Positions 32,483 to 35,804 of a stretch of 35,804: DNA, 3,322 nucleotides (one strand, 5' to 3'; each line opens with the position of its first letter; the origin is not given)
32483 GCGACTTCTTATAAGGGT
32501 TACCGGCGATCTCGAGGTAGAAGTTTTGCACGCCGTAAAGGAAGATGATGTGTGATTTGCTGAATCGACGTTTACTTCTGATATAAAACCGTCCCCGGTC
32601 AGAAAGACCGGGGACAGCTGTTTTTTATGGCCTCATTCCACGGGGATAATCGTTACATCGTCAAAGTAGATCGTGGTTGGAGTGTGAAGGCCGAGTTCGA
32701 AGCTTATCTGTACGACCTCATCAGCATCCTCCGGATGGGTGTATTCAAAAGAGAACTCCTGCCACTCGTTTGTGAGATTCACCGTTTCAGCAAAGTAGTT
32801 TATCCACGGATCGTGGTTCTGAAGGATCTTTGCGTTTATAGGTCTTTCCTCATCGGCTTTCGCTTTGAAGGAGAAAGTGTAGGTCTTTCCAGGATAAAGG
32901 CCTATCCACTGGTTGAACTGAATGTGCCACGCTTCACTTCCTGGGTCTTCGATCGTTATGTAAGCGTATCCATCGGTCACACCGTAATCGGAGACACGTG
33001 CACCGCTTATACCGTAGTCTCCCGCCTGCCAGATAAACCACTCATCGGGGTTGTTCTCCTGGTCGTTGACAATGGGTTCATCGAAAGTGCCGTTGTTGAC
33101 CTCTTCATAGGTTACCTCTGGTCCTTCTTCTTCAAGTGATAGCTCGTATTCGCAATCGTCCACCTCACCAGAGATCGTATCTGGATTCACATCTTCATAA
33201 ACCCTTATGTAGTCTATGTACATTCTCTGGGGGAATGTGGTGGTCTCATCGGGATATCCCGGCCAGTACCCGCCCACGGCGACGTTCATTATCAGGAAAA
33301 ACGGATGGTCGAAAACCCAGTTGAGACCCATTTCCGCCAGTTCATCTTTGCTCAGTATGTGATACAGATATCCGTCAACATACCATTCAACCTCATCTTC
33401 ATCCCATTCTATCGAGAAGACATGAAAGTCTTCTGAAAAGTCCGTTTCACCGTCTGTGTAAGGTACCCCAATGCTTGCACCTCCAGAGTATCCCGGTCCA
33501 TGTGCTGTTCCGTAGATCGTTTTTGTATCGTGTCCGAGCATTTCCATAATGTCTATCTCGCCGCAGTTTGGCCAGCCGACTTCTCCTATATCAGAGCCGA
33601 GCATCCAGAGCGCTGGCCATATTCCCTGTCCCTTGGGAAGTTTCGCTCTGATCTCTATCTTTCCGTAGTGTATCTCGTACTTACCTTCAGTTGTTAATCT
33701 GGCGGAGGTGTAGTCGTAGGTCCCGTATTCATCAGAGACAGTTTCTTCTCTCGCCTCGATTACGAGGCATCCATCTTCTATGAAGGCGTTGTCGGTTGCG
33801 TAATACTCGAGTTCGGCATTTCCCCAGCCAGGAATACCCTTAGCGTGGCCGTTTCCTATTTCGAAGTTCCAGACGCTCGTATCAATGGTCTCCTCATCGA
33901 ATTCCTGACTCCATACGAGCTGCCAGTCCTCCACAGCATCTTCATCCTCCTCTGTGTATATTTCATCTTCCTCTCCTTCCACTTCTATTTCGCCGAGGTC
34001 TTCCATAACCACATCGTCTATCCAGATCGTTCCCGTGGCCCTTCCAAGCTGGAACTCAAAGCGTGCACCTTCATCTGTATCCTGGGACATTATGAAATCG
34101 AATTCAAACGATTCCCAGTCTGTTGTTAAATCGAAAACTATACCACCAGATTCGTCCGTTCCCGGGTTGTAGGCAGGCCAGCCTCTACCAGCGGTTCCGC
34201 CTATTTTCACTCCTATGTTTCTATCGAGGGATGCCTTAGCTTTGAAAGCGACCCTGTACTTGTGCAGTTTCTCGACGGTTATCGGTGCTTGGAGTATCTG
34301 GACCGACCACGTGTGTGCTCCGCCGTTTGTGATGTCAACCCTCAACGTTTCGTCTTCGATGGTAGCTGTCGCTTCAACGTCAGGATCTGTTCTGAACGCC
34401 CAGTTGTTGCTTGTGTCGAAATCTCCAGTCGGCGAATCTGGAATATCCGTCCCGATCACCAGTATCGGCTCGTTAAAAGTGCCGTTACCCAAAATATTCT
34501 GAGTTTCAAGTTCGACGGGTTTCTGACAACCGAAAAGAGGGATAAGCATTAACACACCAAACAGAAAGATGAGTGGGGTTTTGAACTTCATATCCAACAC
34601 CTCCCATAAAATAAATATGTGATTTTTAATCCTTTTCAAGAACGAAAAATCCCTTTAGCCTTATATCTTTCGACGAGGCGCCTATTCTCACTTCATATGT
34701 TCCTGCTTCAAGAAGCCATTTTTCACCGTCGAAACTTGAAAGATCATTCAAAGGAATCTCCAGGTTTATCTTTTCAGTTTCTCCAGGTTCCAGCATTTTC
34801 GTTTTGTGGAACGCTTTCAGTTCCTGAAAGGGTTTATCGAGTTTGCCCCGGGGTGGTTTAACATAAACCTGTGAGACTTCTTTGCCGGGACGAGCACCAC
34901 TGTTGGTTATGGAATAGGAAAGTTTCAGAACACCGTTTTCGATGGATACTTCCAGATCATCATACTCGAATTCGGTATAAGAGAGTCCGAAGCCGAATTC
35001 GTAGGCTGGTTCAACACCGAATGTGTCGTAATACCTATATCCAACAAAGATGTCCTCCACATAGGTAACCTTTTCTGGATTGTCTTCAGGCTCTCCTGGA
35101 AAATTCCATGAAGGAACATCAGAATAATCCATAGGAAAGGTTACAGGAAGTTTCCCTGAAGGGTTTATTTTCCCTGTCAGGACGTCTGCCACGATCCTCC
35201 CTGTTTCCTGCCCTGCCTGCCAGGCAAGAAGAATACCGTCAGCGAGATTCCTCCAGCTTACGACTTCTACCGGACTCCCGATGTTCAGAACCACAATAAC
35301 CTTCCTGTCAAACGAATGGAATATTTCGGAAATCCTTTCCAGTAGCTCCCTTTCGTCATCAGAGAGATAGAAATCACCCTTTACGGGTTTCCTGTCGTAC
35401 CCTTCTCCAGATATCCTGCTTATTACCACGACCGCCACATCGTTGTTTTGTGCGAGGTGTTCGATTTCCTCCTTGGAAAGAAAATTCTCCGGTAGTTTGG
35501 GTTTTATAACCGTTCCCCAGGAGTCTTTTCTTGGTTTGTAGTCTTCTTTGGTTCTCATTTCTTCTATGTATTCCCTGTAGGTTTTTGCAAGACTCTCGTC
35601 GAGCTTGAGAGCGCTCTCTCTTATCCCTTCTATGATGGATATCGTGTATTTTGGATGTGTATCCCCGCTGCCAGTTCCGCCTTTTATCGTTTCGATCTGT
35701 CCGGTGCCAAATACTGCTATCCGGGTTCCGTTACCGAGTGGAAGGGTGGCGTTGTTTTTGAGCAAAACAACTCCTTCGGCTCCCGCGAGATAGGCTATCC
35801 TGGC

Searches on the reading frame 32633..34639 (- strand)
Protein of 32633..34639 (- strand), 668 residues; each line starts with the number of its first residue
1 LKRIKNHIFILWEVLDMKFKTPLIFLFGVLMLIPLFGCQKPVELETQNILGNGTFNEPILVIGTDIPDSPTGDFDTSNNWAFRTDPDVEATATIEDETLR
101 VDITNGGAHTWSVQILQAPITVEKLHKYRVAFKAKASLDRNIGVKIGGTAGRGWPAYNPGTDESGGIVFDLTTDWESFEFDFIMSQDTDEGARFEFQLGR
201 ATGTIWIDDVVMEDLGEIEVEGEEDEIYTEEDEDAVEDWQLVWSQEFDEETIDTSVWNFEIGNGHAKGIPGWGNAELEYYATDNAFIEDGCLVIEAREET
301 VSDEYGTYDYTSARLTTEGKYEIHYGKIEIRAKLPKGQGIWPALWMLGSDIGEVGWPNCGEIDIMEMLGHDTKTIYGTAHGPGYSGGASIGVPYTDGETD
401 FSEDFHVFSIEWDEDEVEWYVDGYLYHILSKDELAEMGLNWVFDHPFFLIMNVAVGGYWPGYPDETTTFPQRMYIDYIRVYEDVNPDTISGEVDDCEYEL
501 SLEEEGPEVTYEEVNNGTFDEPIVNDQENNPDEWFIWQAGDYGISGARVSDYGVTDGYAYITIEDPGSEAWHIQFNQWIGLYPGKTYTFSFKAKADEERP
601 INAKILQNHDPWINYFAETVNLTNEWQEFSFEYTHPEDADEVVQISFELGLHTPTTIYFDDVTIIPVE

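Call 58: search_protein_families(library=pfam, proteins=[window:32633-34639:-], max_evalue=0.00001)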
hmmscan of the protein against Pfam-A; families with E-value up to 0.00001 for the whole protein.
window:32633-34639:- (668 aa): 3 families
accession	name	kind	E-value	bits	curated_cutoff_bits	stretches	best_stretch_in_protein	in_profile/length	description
PF02018.23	CBM_4_9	-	2.8e-46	157.7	25.9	2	514-650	4-132/136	Carbohydrate binding domain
PF00722.28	Glyco_hydro_16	-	9.2e-30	103.8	22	1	290-478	19-174/175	Glycosyl hydrolases family 16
PF03935.22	SKN1_KRE6_Sbg1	-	7e-17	61.5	30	2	227-349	106-224/501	Beta-glucan synthesis-associated protein SKN1/KRE6/Sbg1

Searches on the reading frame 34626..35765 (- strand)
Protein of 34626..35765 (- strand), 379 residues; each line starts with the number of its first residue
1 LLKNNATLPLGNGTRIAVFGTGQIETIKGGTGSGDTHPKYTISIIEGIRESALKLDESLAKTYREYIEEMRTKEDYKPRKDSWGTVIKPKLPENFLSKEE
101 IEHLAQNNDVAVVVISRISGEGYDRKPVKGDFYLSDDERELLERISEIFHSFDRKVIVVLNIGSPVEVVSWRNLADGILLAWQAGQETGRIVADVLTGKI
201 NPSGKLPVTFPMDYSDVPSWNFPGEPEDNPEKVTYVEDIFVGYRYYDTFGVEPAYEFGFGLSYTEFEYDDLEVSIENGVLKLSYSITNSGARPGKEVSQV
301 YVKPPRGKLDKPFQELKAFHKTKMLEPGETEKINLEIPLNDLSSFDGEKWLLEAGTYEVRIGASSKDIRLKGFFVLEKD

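Call 58: search_protein_families(library=pfam, proteins=[window:34626-35765:-], max_evalue=0.00001)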
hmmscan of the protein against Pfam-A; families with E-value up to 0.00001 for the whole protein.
window:34626-35765:- (379 aa): 2 families
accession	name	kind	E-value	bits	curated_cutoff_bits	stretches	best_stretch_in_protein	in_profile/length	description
PF01915.27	Glyco_hydro_3_C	-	4e-45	154.7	31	1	1-243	3-200/200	Glycosyl hydrolase family 3 C-terminal domain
PF14310.12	Fn3-like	-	3e-20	72.6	25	1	296-365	1-71/71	Fibronectin type III-like domain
